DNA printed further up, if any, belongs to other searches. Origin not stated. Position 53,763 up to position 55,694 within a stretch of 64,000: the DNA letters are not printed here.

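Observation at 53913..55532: ART + HD-phosphohydrolase fusion protein inserted inside the dcw cluster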

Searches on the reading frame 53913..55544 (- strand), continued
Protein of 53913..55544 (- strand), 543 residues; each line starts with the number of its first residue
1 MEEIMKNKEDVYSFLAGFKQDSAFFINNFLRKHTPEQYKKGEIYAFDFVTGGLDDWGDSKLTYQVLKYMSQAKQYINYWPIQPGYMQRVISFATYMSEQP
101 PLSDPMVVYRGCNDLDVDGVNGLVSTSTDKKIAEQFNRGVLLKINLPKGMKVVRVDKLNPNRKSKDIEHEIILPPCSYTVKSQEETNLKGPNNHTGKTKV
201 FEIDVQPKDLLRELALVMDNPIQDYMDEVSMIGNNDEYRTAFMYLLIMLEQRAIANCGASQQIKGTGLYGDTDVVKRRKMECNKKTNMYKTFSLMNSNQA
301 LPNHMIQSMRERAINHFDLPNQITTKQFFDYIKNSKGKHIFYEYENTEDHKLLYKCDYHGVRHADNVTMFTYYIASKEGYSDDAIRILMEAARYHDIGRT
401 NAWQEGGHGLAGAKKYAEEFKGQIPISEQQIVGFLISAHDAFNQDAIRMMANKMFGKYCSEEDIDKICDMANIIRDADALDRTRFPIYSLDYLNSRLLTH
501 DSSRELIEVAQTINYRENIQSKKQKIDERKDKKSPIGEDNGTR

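Call 21: predict_structure(alignment_id=A1)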
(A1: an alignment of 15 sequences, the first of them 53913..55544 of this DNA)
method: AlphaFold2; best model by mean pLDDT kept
length: 543 residues; sequences in the alignment: 15
mean_pLDDT: 82.9   pTM: 0.82
mean pLDDT of the five models: 82.9, 81.4, 81.3, 80.1, 78.1
residues with pLDDT >= 90: 241; 70-90: 210; 50-70: 67; < 50: 25
segments of 3 or more residues with pLDDT < 50: 1-5, 48-51, 532-543
pLDDT, mean of each block of 10 residues (from residue 1): 52 86 91 84 57 61 79 89 94 92 96 87 91 86 96 82 68 94 88 82 94 91 93 93 92 84 83 58 76 89 81 72 93 92 87 74 91 95 92 88 76 90 81 93 90 93 94 91 58 69 90 84 70 41 31
secondary structure, 60 per line:
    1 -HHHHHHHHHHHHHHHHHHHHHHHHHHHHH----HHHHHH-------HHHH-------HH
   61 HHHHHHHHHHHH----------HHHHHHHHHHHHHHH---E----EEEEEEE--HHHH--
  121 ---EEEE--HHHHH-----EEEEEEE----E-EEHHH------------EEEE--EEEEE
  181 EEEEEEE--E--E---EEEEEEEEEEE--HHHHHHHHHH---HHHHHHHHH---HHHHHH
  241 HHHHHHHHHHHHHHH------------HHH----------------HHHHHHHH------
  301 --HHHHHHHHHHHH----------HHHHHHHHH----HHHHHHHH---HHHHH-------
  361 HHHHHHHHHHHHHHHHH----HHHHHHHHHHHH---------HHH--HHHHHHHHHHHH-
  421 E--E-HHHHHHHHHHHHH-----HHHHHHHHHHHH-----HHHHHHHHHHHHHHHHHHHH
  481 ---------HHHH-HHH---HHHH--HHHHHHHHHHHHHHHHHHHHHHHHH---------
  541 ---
elements in order: H2-30 H35-40 H48-51 H59-72 H83-97 E106-112 H115-118 E124-127 H130-134 E140-146 E170-173 E176-187 E197-207 H210-219 H223-231 H235-255 H287-294 H303-314 H325-333 H338-345 H349-353 H361-377 H382-393 H408-419 H426-438 H444-455 H461-480 H490-493 H501-504 H507-531

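Call 24: fold_search(model_id=the predicted structure, library=pdb)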
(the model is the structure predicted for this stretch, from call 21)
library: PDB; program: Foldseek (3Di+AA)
matches with E <= 10: 436; with E <= 0.001: 6
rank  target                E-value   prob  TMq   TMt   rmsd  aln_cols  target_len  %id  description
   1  4h0v_A                5.7e-04  1.00  0.18  0.23  12.1       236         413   12  Crystal structure of NAD+-Ia(E378S)-actin complex (released 2013-02-20)
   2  2wn4                  7.4e-04  1.00  0.18  0.24  12.6       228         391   16  Structural Basis for Substrate Recognition in the Enzymatic Component of ADP-ribosyltransferase Toxin CDTa from Clostrid (released 2009-08-18)
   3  4h0y_A                8.5e-04  1.00  0.18  0.23  12.3       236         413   12  Crystal structure of NAD+-Ia(E380S)-actin complex (released 2013-02-20)
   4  5h04                  9.3e-04  1.00  0.20  0.25   6.3       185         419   11  Crystal structure of an ADP-ribosylating toxin BECa of a novel binary enterotoxin of C. perfringens with NADH (released 2016-11-02)
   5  7vnj_H                9.3e-04  1.00  0.18  0.24  13.2       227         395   15  Complex structure of Clostridioides difficile enzymatic component (CDTa) and binding component (CDTb) pore with short  (released 2022-10-26)
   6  6x6r_B                9.3e-04  1.00  0.18  0.23  12.5       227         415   16  Crystal structure of C.difficile ribosyltransferase CDTa in complex with pCl-phenylthioDADMeImmA (released 2021-10-13)
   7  4fk7                  1.1e-03  1.00  0.17  0.41  11.2       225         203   10  Crystal structure of Certhrax catalytic domain (released 2012-09-26)
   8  4h0x_A                1.1e-03  1.00  0.18  0.23  12.1       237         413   13  Crystal structure of NAD+-Ia(E380A)-actin complex (released 2013-02-20)
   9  4fxq_A                1.2e-03  1.00  0.19  0.23  11.1       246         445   14  Full-length Certhrax toxin from Bacillus cereus in complex with Inhibitor P6 (released 2012-09-26)
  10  4tr5                  1.3e-03  1.00  0.19  0.44  10.0       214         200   18  C3larvin toxin, an ADP-ribosyltransferase from Paenibacillus larvae (released 2014-12-17)
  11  9mdj_Z                1.4e-03  1.00  0.19  0.25  12.3       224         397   15  Clostridioides difficile Transferase B Component Dimer in Complex with the A Component (released 2025-07-16)
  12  3buz_A                1.4e-03  1.00  0.18  0.23  12.9       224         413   15  Crystal structure of ia-bTAD-actin complex (released 2008-05-13)
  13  1gze_A                1.6e-03  1.00  0.19  0.45  13.1       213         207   14  Structure of the Clostridium botulinum C3 exoenzyme (L177C mutant) (released 2002-08-29)
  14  2wn6                  1.6e-03  1.00  0.18  0.24  12.7       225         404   15  Structural Basis for Substrate Recognition in the Enzymatic Component of ADP-ribosyltransferase Toxin CDTa from Clostrid (released 2009-08-18)
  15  5dzq_A                1.6e-03  1.00  0.18  0.48   6.5       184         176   18  C3larvin toxin, an ADP-ribosyltransferase from Paenibacillus larvae, Orthorhombic Form (released 2015-10-14)
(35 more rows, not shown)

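Call 41: search_dna_similar(query=window:53913-55532:-, collection=phages, mode=protein, max_evalue=0.001, max_rows=20)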
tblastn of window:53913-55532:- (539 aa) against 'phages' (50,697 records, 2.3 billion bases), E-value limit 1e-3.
No match.

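Call 42: search_dna_similar(query=window:53913-55532:-, collection=plasmids, mode=protein, max_evalue=0.001, max_rows=20)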
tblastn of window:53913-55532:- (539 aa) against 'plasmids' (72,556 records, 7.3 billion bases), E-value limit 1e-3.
Records with a match: 4; places in all: 4; records where one place covers at least 80% of the query: 0.
Best place of each record, by identity: <60% 4.
By first word of the organism name: Alkaliphilus 1; Pontibacillus 1; Aneurinibacillus 1; Brevibacillus 1.
By predicted mobility (MOB-suite, as given by PLSDB): non-mobilizable 4.
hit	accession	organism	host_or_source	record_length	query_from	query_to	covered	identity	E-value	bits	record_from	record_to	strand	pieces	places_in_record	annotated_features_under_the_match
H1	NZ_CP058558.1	Alkaliphilus sp. B6464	-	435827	355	509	29%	27.7%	3e-4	51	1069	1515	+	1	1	HD domain-containing protein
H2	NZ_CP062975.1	Pontibacillus sp. ALD_SL1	mangrove mud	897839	355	481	24%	32.8%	2e-9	68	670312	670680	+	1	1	HD domain-containing protein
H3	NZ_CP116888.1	Aneurinibacillus sp. Ricciae_BoGa-3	whole organism,Plant material,Lab grown ...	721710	355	491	25%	28.1%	5e-4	51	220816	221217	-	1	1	hypothetical protein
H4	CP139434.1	Brevibacillus halotolerans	cell culture,freshwater soil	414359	355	487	25%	24.8%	7e-4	50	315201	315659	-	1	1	HD domain-containing protein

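Call 58: predict_structure(alignment_id=A7)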
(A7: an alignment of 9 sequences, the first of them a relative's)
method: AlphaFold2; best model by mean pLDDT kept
length: 512 residues; sequences in the alignment: 9
mean_pLDDT: 86.1   pTM: 0.78
mean pLDDT of the five models: 86.1, 85.7, 83.4, 82.5, 82.3
residues with pLDDT >= 90: 239; 70-90: 220; 50-70: 47; < 50: 6
segments of 3 or more residues with pLDDT < 50: 510-512
pLDDT, mean of each block of 10 residues (from residue 1): 73 70 90 93 87 84 97 97 96 75 86 92 93 94 86 86 95 96 72 88 94 87 87 63 89 91 90 80 81 88 89 91 64 74 90 90 91 83 86 91 91 91 82 89 94 95 94 93 78 76 63 43
secondary structure, 60 per line:
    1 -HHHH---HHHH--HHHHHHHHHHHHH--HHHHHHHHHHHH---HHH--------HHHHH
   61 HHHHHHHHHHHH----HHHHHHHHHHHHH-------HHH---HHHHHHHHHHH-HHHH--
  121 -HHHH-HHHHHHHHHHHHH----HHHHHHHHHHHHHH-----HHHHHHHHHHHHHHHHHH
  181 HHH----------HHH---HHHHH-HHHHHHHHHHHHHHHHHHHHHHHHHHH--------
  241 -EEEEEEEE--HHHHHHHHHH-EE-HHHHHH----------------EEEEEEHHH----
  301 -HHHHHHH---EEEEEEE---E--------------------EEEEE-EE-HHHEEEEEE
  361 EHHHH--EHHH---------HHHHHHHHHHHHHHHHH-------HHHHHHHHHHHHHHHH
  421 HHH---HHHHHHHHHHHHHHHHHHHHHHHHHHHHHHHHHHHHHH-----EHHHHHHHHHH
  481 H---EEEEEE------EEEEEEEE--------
elements in order: H2-5 H9-12 H15-27 H30-41 H56-72 H77-89 H103-113 H115-118 H122-125 H127-139 H144-157 H163-183 H200-204 H206-232 E242-249 H252-261 H266-271 E288-293 H302-308 E312-318 E343-347 E355-361 H362-365 H381-397 H405-423 H427-464 H471-481 E485-490 E497-504

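Call 71: search_protein_families(library=pfam, proteins=[L009:7560-8354:+, L009:8472-8912:-, L009:9337-9759:-, L009:11567-12412:-, L009:12710-13612:+, L011:8059-8796:-, L011:8890-9768:-, L011:9929-10906:+, L011:11479-12720:+, L011:7433-7984:-], max_evalue=0.001)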
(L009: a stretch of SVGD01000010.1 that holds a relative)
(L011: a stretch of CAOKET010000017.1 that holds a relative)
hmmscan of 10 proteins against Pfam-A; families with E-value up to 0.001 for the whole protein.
L009:7560-8354:+ (264 aa): 1 family
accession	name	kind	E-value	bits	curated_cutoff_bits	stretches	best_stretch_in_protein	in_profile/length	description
PF06182.17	ABC2_membrane_6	-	8.4e-41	140.7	22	1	39-263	3-229/229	ABC-2 family transporter protein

L009:8472-8912:- (146 aa): 0 families

L009:9337-9759:- (140 aa): 0 families

L009:11567-12412:- (281 aa): 4 families
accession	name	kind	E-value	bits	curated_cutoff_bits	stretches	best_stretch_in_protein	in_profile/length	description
PF12833.13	HTH_18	-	2.2e-16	60.3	33.6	1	39-115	1-78/80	Helix-turn-helix domain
PF00165.29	HTH_AraC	-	4.5e-08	33.5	26.6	1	81-113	8-39/42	Bacterial regulatory helix-turn-helix proteins, AraC family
PF06445.20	GyrI-like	-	1.6e-07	32.1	26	1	142-278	4-154/155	GyrI-like small molecule binding domain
PF14526.11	Cass2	-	7.9e-06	26.6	27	1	160-278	19-150/150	Integron-associated effector binding protein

L009:12710-13612:+ (300 aa): 1 family
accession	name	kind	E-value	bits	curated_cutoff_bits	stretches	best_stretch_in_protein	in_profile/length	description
PF00664.28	ABC_membrane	-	1.8e-22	80.7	28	1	17-292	1-263/274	ABC transporter transmembrane region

L011:8059-8796:- (245 aa): 0 families

L011:8890-9768:- (292 aa): 2 families
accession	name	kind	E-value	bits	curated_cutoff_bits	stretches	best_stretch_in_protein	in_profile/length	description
PF12850.12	Metallophos_2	-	7.6e-10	39.4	27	1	8-141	2-103/154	Calcineurin-like phosphoesterase superfamily domain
PF00149.33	Metallophos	-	7.2e-09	36.8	21.5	1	8-213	2-190/191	Calcineurin-like phosphoesterase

L011:9929-10906:+ (325 aa): 1 family
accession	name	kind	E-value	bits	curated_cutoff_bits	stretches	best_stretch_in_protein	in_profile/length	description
PF03496.20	ADPrib_exo_Tox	-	0.00068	19.5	23.4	0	19-175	12-173/196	ADP-ribosyltransferase exoenzyme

L011:11479-12720:+ (413 aa): 0 families

L011:7433-7984:- (183 aa): 2 families
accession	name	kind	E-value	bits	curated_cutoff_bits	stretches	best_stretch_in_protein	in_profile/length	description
PF08281.18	Sigma70_r4_2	-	1.6e-07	31.3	25.7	1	134-170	17-53/54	Sigma-70, region 4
PF04545.22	Sigma70_r4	-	6.9e-05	22.7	24.1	1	135-172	12-49/50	Sigma-70, region 4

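Call 83: search_protein_families(library=pfam, proteins=[L077:7361-10678:+, L042:7340-10873:+, L026:6923-10681:+, L055:7736-10672:+, L057:8147-10507:+, L050:6560-10618:+, L012:5786-10657:+, L069:9818-11521:+, L071:900-2558:+], max_evalue=0.01)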
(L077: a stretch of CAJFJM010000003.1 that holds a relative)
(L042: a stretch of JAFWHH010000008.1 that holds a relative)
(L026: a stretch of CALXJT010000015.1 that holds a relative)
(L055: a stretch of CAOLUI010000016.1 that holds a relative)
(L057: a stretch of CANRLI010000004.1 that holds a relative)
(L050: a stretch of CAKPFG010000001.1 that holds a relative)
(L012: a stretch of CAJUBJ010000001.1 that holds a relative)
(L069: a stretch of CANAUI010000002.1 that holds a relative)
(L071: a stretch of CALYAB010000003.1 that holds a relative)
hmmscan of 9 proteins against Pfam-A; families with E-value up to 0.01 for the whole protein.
L077:7361-10678:+ (1105 aa): 2 families
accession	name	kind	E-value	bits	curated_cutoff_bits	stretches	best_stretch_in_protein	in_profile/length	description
PF01966.28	HD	-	5.3e-07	30.4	22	1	885-1017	4-115/116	HD domain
PF21447.3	Ppx-GppA_III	-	0.0012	19.2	27.3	1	875-982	13-113/177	Ppx/GppA phosphatase, domain III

L042:7340-10873:+ (1177 aa): 1 family
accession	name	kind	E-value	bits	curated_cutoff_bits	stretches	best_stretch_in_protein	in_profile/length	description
PF01966.28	HD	-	0.0008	20.1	22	1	894-1036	4-115/116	HD domain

L026:6923-10681:+ (1252 aa): 1 family
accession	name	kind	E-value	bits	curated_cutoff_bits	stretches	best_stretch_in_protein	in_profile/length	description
PF14069.11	SpoVIF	-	0.0058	16.7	27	0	464-494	11-41/72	Stage VI sporulation protein F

L055:7736-10672:+ (978 aa): 2 families
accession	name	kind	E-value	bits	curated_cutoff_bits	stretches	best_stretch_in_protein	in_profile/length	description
PF03496.20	ADPrib_exo_Tox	-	1.5e-18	67.3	23.4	1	477-673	10-187/196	ADP-ribosyltransferase exoenzyme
PF01966.28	HD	-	0.00015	22.5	22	1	758-883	2-115/116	HD domain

L057:8147-10507:+ (786 aa): 1 family
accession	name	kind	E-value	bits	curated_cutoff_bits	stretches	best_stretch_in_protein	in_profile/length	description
PF01966.28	HD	-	5.7e-06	27.1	22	1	623-732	4-115/116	HD domain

L050:6560-10618:+ (1352 aa): 0 families

L012:5786-10657:+ (1623 aa): 1 family
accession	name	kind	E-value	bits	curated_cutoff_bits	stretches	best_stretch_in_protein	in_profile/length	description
PF01966.28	HD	-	3.3e-06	27.8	22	1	1452-1569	2-115/116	HD domain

L069:9818-11521:+ (567 aa): 1 family
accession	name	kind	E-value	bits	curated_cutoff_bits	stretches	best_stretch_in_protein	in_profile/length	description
PF01966.28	HD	-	2.4e-12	47.6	22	1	64-192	2-115/116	HD domain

L071:900-2558:+ (552 aa): 1 family
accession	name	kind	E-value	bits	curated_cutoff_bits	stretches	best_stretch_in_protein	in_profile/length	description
PF01966.28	HD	-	3.2e-11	44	22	1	52-177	2-115/116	HD domain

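Call 84: search_protein_families(library=pfam, proteins=[L055:7736-9145:+], max_evalue=1)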
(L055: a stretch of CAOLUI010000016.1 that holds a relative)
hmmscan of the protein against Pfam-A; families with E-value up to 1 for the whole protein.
L055:7736-9145:+ (470 aa): 0 families

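Call 87: search_protein_families(library=pfam, proteins=[L055:5252-5524:+, L055:5596-6228:+, L055:6258-6824:+, L055:7126-7353:+, L055:7401-7718:+, L055:10674-10985:+, L055:11261-11944:+, L055:11945-12490:+], max_evalue=0.1)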
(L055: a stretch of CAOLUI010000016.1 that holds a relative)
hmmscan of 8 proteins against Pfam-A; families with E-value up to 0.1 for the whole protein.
L055:5252-5524:+ (90 aa): 1 family
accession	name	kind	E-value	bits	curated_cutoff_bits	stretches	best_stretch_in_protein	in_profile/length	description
PF23326.1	UBL_UBAC1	-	0.029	14.7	27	1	4-89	8-99/109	UBAC1 UBL-like domain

L055:5596-6228:+ (210 aa): 2 families
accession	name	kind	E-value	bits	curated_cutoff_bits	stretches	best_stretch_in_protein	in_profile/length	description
PF10824.14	T7SS_ESX_EspC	-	0.019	15.8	23.5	0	125-206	6-83/100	Excreted virulence factor EspC, type VII ESX diderm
PF01093.22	Clusterin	-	0.085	12.3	23.6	0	132-202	188-259/430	Clusterin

L055:6258-6824:+ (188 aa): 3 families
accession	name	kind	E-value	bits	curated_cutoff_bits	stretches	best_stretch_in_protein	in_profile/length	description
PF05714.16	PFam54_60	-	0.00098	19.2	27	1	16-73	126-181/185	Borrelia Bbcrasp-1 domain containing protein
PF05010.19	TACC_C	-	0.042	14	29.9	1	64-172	23-132/201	Transforming acidic coiled-coil-containing protein (TACC), C-terminal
PF02403.27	Seryl_tRNA_N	-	0.081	13.6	28.2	0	111-173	39-101/108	Seryl-tRNA synthetase N-terminal domain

L055:7126-7353:+ (75 aa): 1 family
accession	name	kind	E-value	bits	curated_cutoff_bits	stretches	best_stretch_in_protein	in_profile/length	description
PF20421.4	DHR-2_Lobe_C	-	0.025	14.9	26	1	23-55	52-84/103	DHR-2, Lobe C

L055:7401-7718:+ (105 aa): 1 family
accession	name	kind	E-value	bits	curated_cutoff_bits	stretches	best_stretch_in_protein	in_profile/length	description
PF13780.11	DUF4176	-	1.4e-28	99.2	25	1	20-92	1-74/74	Domain of unknown function (DUF4176)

L055:10674-10985:+ (103 aa): 1 family
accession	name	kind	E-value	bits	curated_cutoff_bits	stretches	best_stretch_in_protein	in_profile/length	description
PF22768.1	SPP1_Dit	-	0.012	16.2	25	1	11-59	11-59/97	Siphovirus-type tail component, C-terminal domain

L055:11261-11944:+ (227 aa): 0 families

L055:11945-12490:+ (181 aa): 2 families
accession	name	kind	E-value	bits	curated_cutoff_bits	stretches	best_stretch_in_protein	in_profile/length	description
PF10502.14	Peptidase_S26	-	2e-44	152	22.9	1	21-173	6-168/168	Signal peptidase, peptidase S26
PF00717.28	Peptidase_S24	-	1.8e-06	28.1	23.3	1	39-118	37-105/116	Peptidase S24-like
